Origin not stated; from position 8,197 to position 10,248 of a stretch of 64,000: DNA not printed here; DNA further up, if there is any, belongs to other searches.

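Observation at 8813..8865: Two-hairpin palindromic element of about 55 nt inserted in frame into unrelated enzymes, with compensatory stem substitutions (copies at 8813-8865, 62760-62812 and variant 56548-56592)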

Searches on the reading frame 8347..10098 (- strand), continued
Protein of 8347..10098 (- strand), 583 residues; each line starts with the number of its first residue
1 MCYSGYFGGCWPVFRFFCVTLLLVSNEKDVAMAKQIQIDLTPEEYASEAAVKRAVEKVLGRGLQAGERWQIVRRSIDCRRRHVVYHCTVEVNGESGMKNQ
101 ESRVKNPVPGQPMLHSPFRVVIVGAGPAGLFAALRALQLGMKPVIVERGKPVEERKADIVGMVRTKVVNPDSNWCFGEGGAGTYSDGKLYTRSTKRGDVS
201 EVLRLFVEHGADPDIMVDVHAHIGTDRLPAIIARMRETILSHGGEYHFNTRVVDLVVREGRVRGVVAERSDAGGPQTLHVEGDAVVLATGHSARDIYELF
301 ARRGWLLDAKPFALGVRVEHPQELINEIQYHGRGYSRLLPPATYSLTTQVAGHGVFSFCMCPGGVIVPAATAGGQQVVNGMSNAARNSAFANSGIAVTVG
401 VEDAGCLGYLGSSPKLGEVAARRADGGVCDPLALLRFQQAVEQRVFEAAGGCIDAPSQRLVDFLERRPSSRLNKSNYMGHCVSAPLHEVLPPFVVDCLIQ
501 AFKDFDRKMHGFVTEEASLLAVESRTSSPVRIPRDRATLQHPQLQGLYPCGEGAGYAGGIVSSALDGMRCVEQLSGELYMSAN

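Call 20: find_homologous_proteins(query=window:8347-10098:-, max_evalue=1e-50)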
Query window:8347-10098:- (583 aa): 8000 proteins with E <= 1e-50 among 8000 candidates; the best 120 are listed.
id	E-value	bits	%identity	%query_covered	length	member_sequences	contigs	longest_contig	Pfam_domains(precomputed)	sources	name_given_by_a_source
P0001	0.0e+0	1252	100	95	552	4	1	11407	PF01266.31,PF28550.1,PF00890.31,PF07992.21,PF21688.4,PF03486.21,PF12831.14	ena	-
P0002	4.3e-291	985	81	94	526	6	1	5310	PF01266.31,PF28550.1,PF00890.31,PF07992.21,PF21688.4,PF13738.13,PF03486.21,PF13454.13,PF01134.29,PF12831.14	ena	-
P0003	2.5e-279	946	79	93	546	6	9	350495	PF01266.31,PF28550.1,PF00890.31,PF07992.21,PF21688.4,PF03486.21,PF01134.29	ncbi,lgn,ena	-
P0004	1.1e-278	944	79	93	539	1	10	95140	PF01266.31,PF28550.1,PF00890.31,PF07992.21,PF21688.4,PF03486.21,PF13454.13,PF01134.29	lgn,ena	-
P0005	1.5e-271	920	80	93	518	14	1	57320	PF01266.31,PF28550.1,PF01593.31,PF00890.31,PF07992.21,PF21688.4,PF13738.13,PF03486.21,PF01134.29,PF12831.14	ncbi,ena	-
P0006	1.5e-268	910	78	93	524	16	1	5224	PF01266.31,PF28550.1,PF00890.31,PF07992.21,PF21688.4,PF13738.13,PF03486.21,PF01134.29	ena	-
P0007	3.2e-268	909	76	93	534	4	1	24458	PF01266.31,PF28550.1,PF00890.31,PF07992.21,PF21688.4,PF13738.13,PF03486.21,PF01134.29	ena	-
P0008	4.6e-267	905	78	93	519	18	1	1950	PF01266.31,PF28550.1,PF00890.31,PF07992.21,PF21688.4,PF13738.13,PF03486.21,PF13454.13,PF01134.29,PF12831.14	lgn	-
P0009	2.0e-266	903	77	93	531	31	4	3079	PF01266.31,PF28550.1,PF00890.31,PF07992.21,PF21688.4,PF13738.13,PF03486.21,PF13454.13,PF01134.29,PF12831.14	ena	-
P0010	1.3e-265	900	77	93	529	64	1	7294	PF01266.31,PF28550.1,PF00890.31,PF07992.21,PF21688.4,PF13738.13,PF03486.21,PF01134.29,PF12831.14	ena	-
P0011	1.7e-265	900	77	93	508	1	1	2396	PF01266.31,PF28550.1,PF00890.31,PF07992.21,PF21688.4,PF13738.13,PF03486.21,PF01134.29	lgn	-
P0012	5.4e-265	898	77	95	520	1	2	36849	PF01266.31,PF28550.1,PF00890.31,PF07992.21,PF21688.4,PF13738.13,PF03486.21,PF01134.29,PF12831.14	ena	-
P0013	9.4e-264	894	75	93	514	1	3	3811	PF01266.31,PF28550.1,PF00890.31,PF07992.21,PF21688.4,PF13738.13,PF03486.21,PF01134.29,PF12831.14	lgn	-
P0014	2.4e-262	890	77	93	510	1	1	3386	PF01266.31,PF28550.1,PF00890.31,PF07992.21,PF21688.4,PF13738.13,PF03486.21,PF13454.13,PF01134.29,PF12831.14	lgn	-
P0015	8.8e-262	888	75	94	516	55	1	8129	PF01266.31,PF28550.1,PF00890.31,PF07992.21,PF21688.4,PF13738.13,PF03486.21,PF13454.13,PF01134.29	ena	-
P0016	2.4e-260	883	76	93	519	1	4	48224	PF01266.31,PF28550.1,PF01593.31,PF00890.31,PF07992.21,PF21688.4,PF13738.13,PF03486.21,PF13454.13,PF01134.29,PF12831.14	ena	-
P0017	6.2e-260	882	76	93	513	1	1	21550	PF01266.31,PF28550.1,PF00890.31,PF07992.21,PF21688.4,PF13738.13,PF03486.21,PF01134.29,PF12831.14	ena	-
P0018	7.9e-260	881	76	93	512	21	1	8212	PF01266.31,PF28550.1,PF00890.31,PF07992.21,PF21688.4,PF13738.13,PF03486.21,PF13454.13,PF01134.29,PF12831.14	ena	-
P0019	1.9e-259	880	77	93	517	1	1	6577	PF01266.31,PF28550.1,PF00890.31,PF07992.21,PF21688.4,PF13738.13,PF03486.21,PF01134.29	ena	-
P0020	1.1e-258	878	74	93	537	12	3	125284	PF01946.24,PF01266.31,PF28550.1,PF00890.31,PF07992.21,PF21688.4,PF03486.21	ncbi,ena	-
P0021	1.9e-258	877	76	93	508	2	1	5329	PF01266.31,PF28550.1,PF01593.31,PF00890.31,PF07992.21,PF21688.4,PF13738.13,PF03486.21,PF13454.13,PF01134.29,PF12831.14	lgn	-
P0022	3.1e-258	876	74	93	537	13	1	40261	PF01946.24,PF01266.31,PF28550.1,PF00890.31,PF07992.21,PF21688.4,PF13738.13,PF03486.21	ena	-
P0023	1.2e-257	874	74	93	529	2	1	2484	PF01266.31,PF28550.1,PF00890.31,PF07992.21,PF21688.4,PF13738.13,PF03486.21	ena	-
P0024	2.0e-257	873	75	93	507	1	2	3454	PF01266.31,PF28550.1,PF00890.31,PF07992.21,PF21688.4,PF13738.13,PF03486.21,PF13454.13,PF01134.29,PF12831.14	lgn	-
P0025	8.3e-257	871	75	93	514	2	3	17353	PF01266.31,PF28550.1,PF00890.31,PF07992.21,PF21688.4,PF03486.21,PF01134.29,PF12831.14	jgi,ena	jgi:hypothetical protein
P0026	1.6e-256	871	71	94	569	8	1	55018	PF01266.31,PF28550.1,PF00890.31,PF07992.21,PF21688.4,PF03486.21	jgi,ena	-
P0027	1.9e-256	870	74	93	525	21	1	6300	PF01266.31,PF28550.1,PF00890.31,PF07992.21,PF21688.4,PF13738.13,PF03486.21,PF01134.29,PF12831.14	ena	-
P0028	4.1e-256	869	75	93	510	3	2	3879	PF01266.31,PF28550.1,PF00890.31,PF07992.21,PF21688.4,PF13738.13,PF03486.21,PF13454.13,PF01134.29,PF12831.14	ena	-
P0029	5.3e-256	869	75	93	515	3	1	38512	PF01266.31,PF28550.1,PF00890.31,PF07992.21,PF21688.4,PF13738.13,PF03486.21,PF01134.29,PF12831.14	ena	-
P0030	1.4e-255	867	75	93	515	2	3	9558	PF01266.31,PF28550.1,PF00890.31,PF07992.21,PF21688.4,PF13738.13,PF03486.21,PF01134.29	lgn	-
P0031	2.3e-255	867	74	93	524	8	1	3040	PF01266.31,PF28550.1,PF00890.31,PF07992.21,PF21688.4,PF13738.13,PF03486.21,PF01134.29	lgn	-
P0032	1.2e-254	864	73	93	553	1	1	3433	PF01266.31,PF28550.1,PF00890.31,PF07992.21,PF21688.4,PF13738.13,PF03486.21,PF12831.14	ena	-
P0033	1.3e-254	864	74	93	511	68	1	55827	PF01266.31,PF28550.1,PF00890.31,PF07992.21,PF21688.4,PF13738.13,PF03486.21,PF13454.13,PF01134.29,PF12831.14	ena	-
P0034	1.5e-254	864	74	93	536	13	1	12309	PF01266.31,PF28550.1,PF01593.31,PF00890.31,PF07992.21,PF21688.4,PF13738.13,PF03486.21,PF01134.29,PF12831.14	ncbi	-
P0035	2.2e-254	863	73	93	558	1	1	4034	PF01266.31,PF28550.1,PF00890.31,PF07992.21,PF21688.4,PF03486.21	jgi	jgi:hypothetical protein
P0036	3.4e-254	863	74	93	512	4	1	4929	PF01266.31,PF28550.1,PF00890.31,PF07992.21,PF21688.4,PF13738.13,PF03486.21,PF13454.13,PF01134.29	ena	-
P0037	1.1e-253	861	72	93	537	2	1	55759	PF01266.31,PF28550.1,PF00890.31,PF07992.21,PF21688.4,PF13738.13,PF03486.21,PF01134.29,PF12831.14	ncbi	-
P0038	1.7e-253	860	72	93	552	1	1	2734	PF01266.31,PF28550.1,PF00890.31,PF07992.21,PF21688.4,PF03486.21,PF12831.14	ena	-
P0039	8.5e-253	858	72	93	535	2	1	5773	PF01266.31,PF28550.1,PF00890.31,PF07992.21,PF21688.4,PF03486.21,PF01134.29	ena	-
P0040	1.2e-251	854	73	93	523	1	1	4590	PF01266.31,PF28550.1,PF01593.31,PF00890.31,PF07992.21,PF21688.4,PF13738.13,PF03486.21,PF01134.29,PF12831.14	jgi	jgi:hypothetical protein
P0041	4.6e-251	852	72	93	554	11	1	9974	PF01266.31,PF28550.1,PF00890.31,PF07992.21,PF21688.4,PF13738.13,PF03486.21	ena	-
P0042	7.1e-250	849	79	86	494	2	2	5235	PF01266.31,PF28550.1,PF00890.31,PF07992.21,PF21688.4,PF13738.13,PF03486.21,PF13454.13,PF01134.29,PF12831.14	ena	-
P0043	1.7e-249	847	72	93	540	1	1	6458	PF01266.31,PF28550.1,PF00890.31,PF07992.21,PF21688.4,PF03486.21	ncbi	-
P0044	5.8e-247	839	71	93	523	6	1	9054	PF01266.31,PF28550.1,PF00890.31,PF21688.4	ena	-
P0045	3.7e-243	826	72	93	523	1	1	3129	PF01266.31,PF28550.1,PF00890.31,PF07992.21,PF21688.4,PF13738.13,PF03486.21,PF13454.13,PF01134.29,PF12831.14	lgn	-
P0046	6.7e-242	822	72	93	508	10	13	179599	PF01266.31,PF28550.1,PF00890.31,PF07992.21,PF21688.4,PF03486.21,PF13454.13,PF01134.29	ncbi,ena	-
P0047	3.6e-238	810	70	92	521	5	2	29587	PF01266.31,PF28550.1,PF00890.31,PF07992.21,PF21688.4,PF13738.13,PF03486.21,PF01134.29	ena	-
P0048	2.0e-236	804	71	93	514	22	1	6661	PF01266.31,PF28550.1,PF00890.31,PF07992.21,PF21688.4,PF13738.13,PF03486.21,PF01134.29,PF12831.14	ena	-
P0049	9.9e-236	802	67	93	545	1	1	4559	PF01266.31,PF28550.1,PF00890.31,PF07992.21,PF21688.4,PF13738.13,PF03486.21,PF01134.29,PF12831.14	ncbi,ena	-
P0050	9.2e-234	795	67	95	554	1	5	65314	PF01266.31,PF28550.1,PF00890.31,PF07992.21,PF21688.4,PF13738.13,PF03486.21,PF01134.29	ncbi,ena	-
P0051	9.9e-234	795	69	93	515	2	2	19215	PF01266.31,PF28550.1,PF00890.31,PF07992.21,PF21688.4,PF13738.13,PF03486.21,PF01134.29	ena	-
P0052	2.0e-233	794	68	95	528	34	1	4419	PF01266.31,PF28550.1,PF00890.31,PF07992.21,PF21688.4,PF13738.13,PF03486.21,PF01134.29,PF12831.14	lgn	-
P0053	2.8e-233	794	69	93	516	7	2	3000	PF01266.31,PF28550.1,PF00890.31,PF07992.21,PF21688.4,PF13738.13,PF03486.21,PF01134.29,PF12831.14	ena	-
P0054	9.6e-233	792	67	93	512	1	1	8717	PF01266.31,PF28550.1,PF00890.31,PF07992.21,PF21688.4,PF03486.21,PF01134.29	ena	-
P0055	1.3e-232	792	69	93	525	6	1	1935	PF01266.31,PF28550.1,PF00890.31,PF07992.21,PF21688.4,PF03486.21,PF12831.14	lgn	-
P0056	1.5e-232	791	67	93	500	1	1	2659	PF01946.24,PF01266.31,PF28550.1,PF00890.31,PF07992.21,PF21688.4,PF13738.13,PF03486.21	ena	-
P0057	1.6e-232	791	65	95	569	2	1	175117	PF01266.31,PF28550.1,PF00890.31,PF07992.21,PF21688.4,PF13738.13,PF03486.21,PF01134.29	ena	-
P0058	2.1e-232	791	68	93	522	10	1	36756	PF01266.31,PF28550.1,PF00890.31,PF07992.21,PF21688.4,PF13738.13,PF03486.21,PF01134.29,PF01494.26,PF12831.14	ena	-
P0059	5.1e-232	790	68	93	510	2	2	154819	PF01266.31,PF28550.1,PF01593.31,PF00890.31,PF07992.21,PF21688.4,PF13738.13,PF03486.21,PF13454.13,PF01134.29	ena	-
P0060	1.1e-231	789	68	93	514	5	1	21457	PF01266.31,PF28550.1,PF00890.31,PF07992.21,PF21688.4,PF13738.13,PF03486.21,PF01134.29,PF12831.14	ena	-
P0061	1.1e-231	788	67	92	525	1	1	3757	PF01266.31,PF28550.1,PF00890.31,PF07992.21,PF21688.4,PF13738.13,PF03486.21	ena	-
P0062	7.7e-231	786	67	93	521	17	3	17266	PF01266.31,PF28550.1,PF00890.31,PF07992.21,PF21688.4,PF13738.13,PF03486.21,PF01134.29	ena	-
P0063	9.9e-231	785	67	93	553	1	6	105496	PF01266.31,PF28550.1,PF00890.31,PF07992.21,PF21688.4,PF13738.13,PF03486.21,PF01134.29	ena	-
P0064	1.1e-230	785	68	93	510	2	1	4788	PF01266.31,PF28550.1,PF00890.31,PF07992.21,PF21688.4,PF13738.13,PF03486.21,PF01134.29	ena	-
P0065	1.6e-230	785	68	93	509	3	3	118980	PF01266.31,PF28550.1,PF00890.31,PF07992.21,PF21688.4,PF13738.13,PF03486.21,PF01134.29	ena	-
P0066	1.7e-230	785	64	95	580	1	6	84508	PF01266.31,PF28550.1,PF00890.31,PF07992.21,PF21688.4,PF13738.13,PF03486.21,PF01134.29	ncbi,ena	-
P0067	1.9e-230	784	67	93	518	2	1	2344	PF01266.31,PF28550.1,PF00890.31,PF07992.21,PF21688.4,PF13738.13,PF03486.21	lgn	-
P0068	2.1e-230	784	67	93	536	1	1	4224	PF01946.24,PF01266.31,PF28550.1,PF00890.31,PF07992.21,PF21688.4,PF03486.21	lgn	-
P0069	2.3e-230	784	67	94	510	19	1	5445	PF01266.31,PF00890.31,PF07992.21,PF21688.4,PF13738.13,PF03486.21,PF01134.29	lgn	-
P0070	2.5e-230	784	68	93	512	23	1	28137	PF01266.31,PF28550.1,PF00890.31,PF07992.21,PF21688.4,PF13738.13,PF03486.21,PF01134.29,PF12831.14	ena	-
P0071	4.0e-230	783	68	93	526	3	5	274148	PF01266.31,PF28550.1,PF00890.31,PF07992.21,PF21688.4,PF13738.13,PF03486.21,PF13454.13,PF01134.29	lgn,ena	-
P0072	1.5e-229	781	68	92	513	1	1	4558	PF01266.31,PF28550.1,PF01593.31,PF00890.31,PF07992.21,PF21688.4,PF13738.13,PF03486.21,PF13454.13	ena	-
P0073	1.6e-229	781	66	93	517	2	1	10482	PF01946.24,PF01266.31,PF28550.1,PF00890.31,PF07992.21,PF21688.4,PF13738.13,PF03486.21,PF01494.26,PF12831.14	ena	-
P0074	1.7e-229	781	68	93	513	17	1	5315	PF01266.31,PF00890.31,PF07992.21,PF21688.4,PF13738.13,PF03486.21,PF01134.29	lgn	-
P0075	4.3e-229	780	68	93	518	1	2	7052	PF01266.31,PF28550.1,PF01593.31,PF00890.31,PF07992.21,PF21688.4,PF13738.13,PF03486.21,PF13454.13,PF01134.29,PF01494.26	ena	-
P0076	5.6e-229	780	63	95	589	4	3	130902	PF01266.31,PF28550.1,PF00890.31,PF07992.21,PF21688.4,PF13738.13,PF03486.21,PF01134.29,PF12831.14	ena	-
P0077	6.7e-229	779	67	94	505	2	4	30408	PF01266.31,PF28550.1,PF00890.31,PF07992.21,PF21688.4,PF13738.13,PF03486.21,PF01134.29,PF01494.26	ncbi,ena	-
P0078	6.7e-229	779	66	95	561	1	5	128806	PF01266.31,PF28550.1,PF00890.31,PF07992.21,PF21688.4,PF13738.13,PF03486.21,PF01134.29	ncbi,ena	-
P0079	8.0e-229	779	67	93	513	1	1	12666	PF01266.31,PF28550.1,PF00890.31,PF07992.21,PF21688.4,PF13738.13,PF03486.21,PF01134.29,PF01494.26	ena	-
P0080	8.3e-229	779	68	93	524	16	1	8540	PF01266.31,PF28550.1,PF00890.31,PF07992.21,PF21688.4,PF03486.21,PF01134.29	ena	-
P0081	1.2e-228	778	66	96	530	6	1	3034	PF01266.31,PF28550.1,PF01593.31,PF00890.31,PF07992.21,PF21688.4,PF03486.21,PF01134.29,PF01494.26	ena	-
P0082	1.3e-228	778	66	95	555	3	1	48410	PF01266.31,PF28550.1,PF00890.31,PF07992.21,PF21688.4,PF13738.13,PF03486.21,PF01134.29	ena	-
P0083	3.0e-228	777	68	93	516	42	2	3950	PF01266.31,PF28550.1,PF00890.31,PF07992.21,PF21688.4,PF13738.13,PF03486.21,PF01134.29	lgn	-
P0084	3.0e-228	777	63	95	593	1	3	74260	PF01266.31,PF28550.1,PF00890.31,PF07992.21,PF21688.4,PF13738.13,PF03486.21,PF01134.29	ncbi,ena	-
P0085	3.0e-228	777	68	93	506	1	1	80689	PF01266.31,PF00890.31,PF07992.21,PF21688.4,PF13738.13,PF03486.21,PF01134.29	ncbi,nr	ncbi:MAG: FAD-binding protein [Bacteroidales bacterium]|nr:FAD-binding protein [Bacteroidales bacter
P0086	3.2e-228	777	69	93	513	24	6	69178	PF01266.31,PF28550.1,PF00890.31,PF07992.21,PF21688.4,PF03486.21,PF01134.29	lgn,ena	-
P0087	3.2e-228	777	66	93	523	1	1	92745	PF01266.31,PF28550.1,PF01593.31,PF00890.31,PF07992.21,PF21688.4,PF13738.13,PF03486.21,PF01134.29,PF01494.26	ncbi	-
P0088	3.5e-228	777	67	93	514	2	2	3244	PF01266.31,PF28550.1,PF00890.31,PF07992.21,PF21688.4,PF13738.13,PF03486.21,PF01134.29,PF12831.14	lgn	-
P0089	3.9e-228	777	66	93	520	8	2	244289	PF01266.31,PF28550.1,PF00890.31,PF07992.21,PF21688.4,PF13738.13,PF03486.21,PF01134.29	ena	-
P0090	4.4e-228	777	64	93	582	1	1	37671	PF01266.31,PF28550.1,PF00890.31,PF07992.21,PF21688.4,PF13738.13,PF03486.21,PF01134.29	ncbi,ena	-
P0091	6.5e-228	776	67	93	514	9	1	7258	PF01266.31,PF28550.1,PF00890.31,PF07992.21,PF21688.4,PF13738.13,PF03486.21,PF01134.29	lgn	-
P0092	6.6e-228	776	66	93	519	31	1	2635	PF01266.31,PF28550.1,PF00890.31,PF07992.21,PF21688.4,PF13738.13,PF03486.21,PF01134.29,PF01494.26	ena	-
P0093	6.9e-228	776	67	93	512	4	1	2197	PF01266.31,PF28550.1,PF01593.31,PF00890.31,PF07992.21,PF21688.4,PF13738.13,PF03486.21,PF01134.29,PF01494.26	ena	-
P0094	6.9e-228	776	67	93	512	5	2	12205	PF01266.31,PF28550.1,PF00890.31,PF07992.21,PF21688.4,PF13738.13,PF03486.21,PF01134.29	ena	-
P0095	8.9e-228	776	69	93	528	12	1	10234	PF01266.31,PF28550.1,PF00890.31,PF07992.21,PF21688.4,PF13738.13,PF03486.21,PF01134.29,PF12831.14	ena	-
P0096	1.0e-227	775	67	93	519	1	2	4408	PF01266.31,PF28550.1,PF01593.31,PF00890.31,PF07992.21,PF21688.4,PF03486.21,PF13454.13,PF01134.29,PF01494.26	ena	-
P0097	1.5e-227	775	64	95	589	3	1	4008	PF01266.31,PF28550.1,PF00890.31,PF07992.21,PF21688.4,PF13738.13,PF03486.21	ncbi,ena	-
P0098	1.7e-227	775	67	94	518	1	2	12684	PF01266.31,PF28550.1,PF00890.31,PF07992.21,PF21688.4,PF13738.13,PF03486.21,PF13454.13,PF01134.29,PF12831.14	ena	-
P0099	2.0e-227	774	66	93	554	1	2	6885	PF01266.31,PF28550.1,PF00890.31,PF07992.21,PF21688.4,PF13738.13,PF03486.21,PF01134.29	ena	-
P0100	2.1e-227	774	66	93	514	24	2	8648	PF01266.31,PF28550.1,PF00890.31,PF07992.21,PF21688.4,PF03486.21,PF01134.29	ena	-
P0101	4.0e-227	773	67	93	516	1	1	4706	PF01266.31,PF28550.1,PF00890.31,PF07992.21,PF21688.4,PF03486.21,PF01134.29,PF01494.26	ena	-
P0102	5.1e-227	773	66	93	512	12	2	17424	PF01266.31,PF28550.1,PF01593.31,PF00890.31,PF07992.21,PF21688.4,PF13738.13,PF03486.21,PF01134.29,PF01494.26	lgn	-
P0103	1.0e-226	772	68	93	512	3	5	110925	PF01266.31,PF28550.1,PF00890.31,PF07992.21,PF21688.4,PF13738.13,PF03486.21,PF01134.29,PF12831.14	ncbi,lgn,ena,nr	ncbi:MAG: FAD-binding protein [Bacteroidales bacterium]|nr:FAD-binding protein [Bacteroidales bacter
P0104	1.2e-226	772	67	93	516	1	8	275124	PF01266.31,PF28550.1,PF01593.31,PF00890.31,PF07992.21,PF21688.4,PF13738.13,PF03486.21,PF01134.29,PF01494.26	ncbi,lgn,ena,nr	ncbi:MAG: FAD-binding protein [Bacteroidales bacterium]|nr:FAD-binding protein [Bacteroidales bacter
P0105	1.5e-226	772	71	87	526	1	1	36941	PF01266.31,PF00890.31,PF07992.21,PF21688.4,PF13738.13,PF03486.21,PF01134.29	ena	-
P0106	1.6e-226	771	67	93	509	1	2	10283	PF01266.31,PF28550.1,PF00890.31,PF07992.21,PF21688.4,PF03486.21,PF01134.29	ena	-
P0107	2.4e-226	771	65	95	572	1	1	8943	PF01266.31,PF28550.1,PF00890.31,PF07992.21,PF21688.4,PF13738.13,PF03486.21,PF01134.29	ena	-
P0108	2.5e-226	771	68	93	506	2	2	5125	PF01266.31,PF00890.31,PF07992.21,PF21688.4,PF13738.13,PF03486.21,PF01134.29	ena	-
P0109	2.6e-226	771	65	95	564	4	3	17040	PF01266.31,PF28550.1,PF00890.31,PF07992.21,PF21688.4,PF13738.13,PF03486.21,PF01134.29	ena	-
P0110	2.7e-226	771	67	92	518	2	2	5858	PF01266.31,PF28550.1,PF00890.31,PF07992.21,PF21688.4,PF03486.21,PF01134.29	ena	-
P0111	3.0e-226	771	69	88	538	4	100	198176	PF01266.31,PF28550.1,PF00890.31,PF07992.21,PF21688.4,PF13738.13,PF03486.21,PF01134.29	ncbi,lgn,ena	-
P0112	4.6e-226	770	66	93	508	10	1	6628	PF01266.31,PF28550.1,PF00890.31,PF07992.21,PF21688.4,PF13738.13,PF03486.21,PF01134.29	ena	-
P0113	5.6e-226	770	69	90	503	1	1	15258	PF01266.31,PF28550.1,PF00890.31,PF07992.21,PF21688.4,PF13738.13,PF03486.21,PF01134.29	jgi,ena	-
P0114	6.6e-226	769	65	95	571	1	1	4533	PF01266.31,PF28550.1,PF00890.31,PF07992.21,PF21688.4,PF13738.13,PF03486.21,PF01134.29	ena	-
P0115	2.1e-225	768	66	93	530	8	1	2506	PF01266.31,PF28550.1,PF00890.31,PF07992.21,PF21688.4,PF13738.13,PF03486.21,PF01134.29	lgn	-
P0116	2.9e-225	767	67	93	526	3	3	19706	PF01266.31,PF28550.1,PF00890.31,PF07992.21,PF21688.4,PF13738.13,PF03486.21,PF13454.13,PF01134.29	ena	-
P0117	3.0e-225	767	68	93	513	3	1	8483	PF01266.31,PF28550.1,PF00890.31,PF07992.21,PF21688.4,PF03486.21,PF01134.29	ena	-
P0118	3.6e-225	767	68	87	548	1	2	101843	PF01266.31,PF00890.31,PF07992.21,PF21688.4,PF13738.13,PF03486.21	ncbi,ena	-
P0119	4.0e-225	767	67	87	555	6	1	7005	PF01266.31,PF00890.31,PF07992.21,PF21688.4,PF13738.13,PF03486.21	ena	-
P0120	4.5e-225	767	66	93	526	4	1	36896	PF01266.31,PF28550.1,PF00890.31,PF07992.21,PF21688.4,PF13738.13,PF03486.21,PF12831.14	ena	-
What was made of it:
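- The nearest insert-free FAD orthologue is only 81% identical (call 20).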
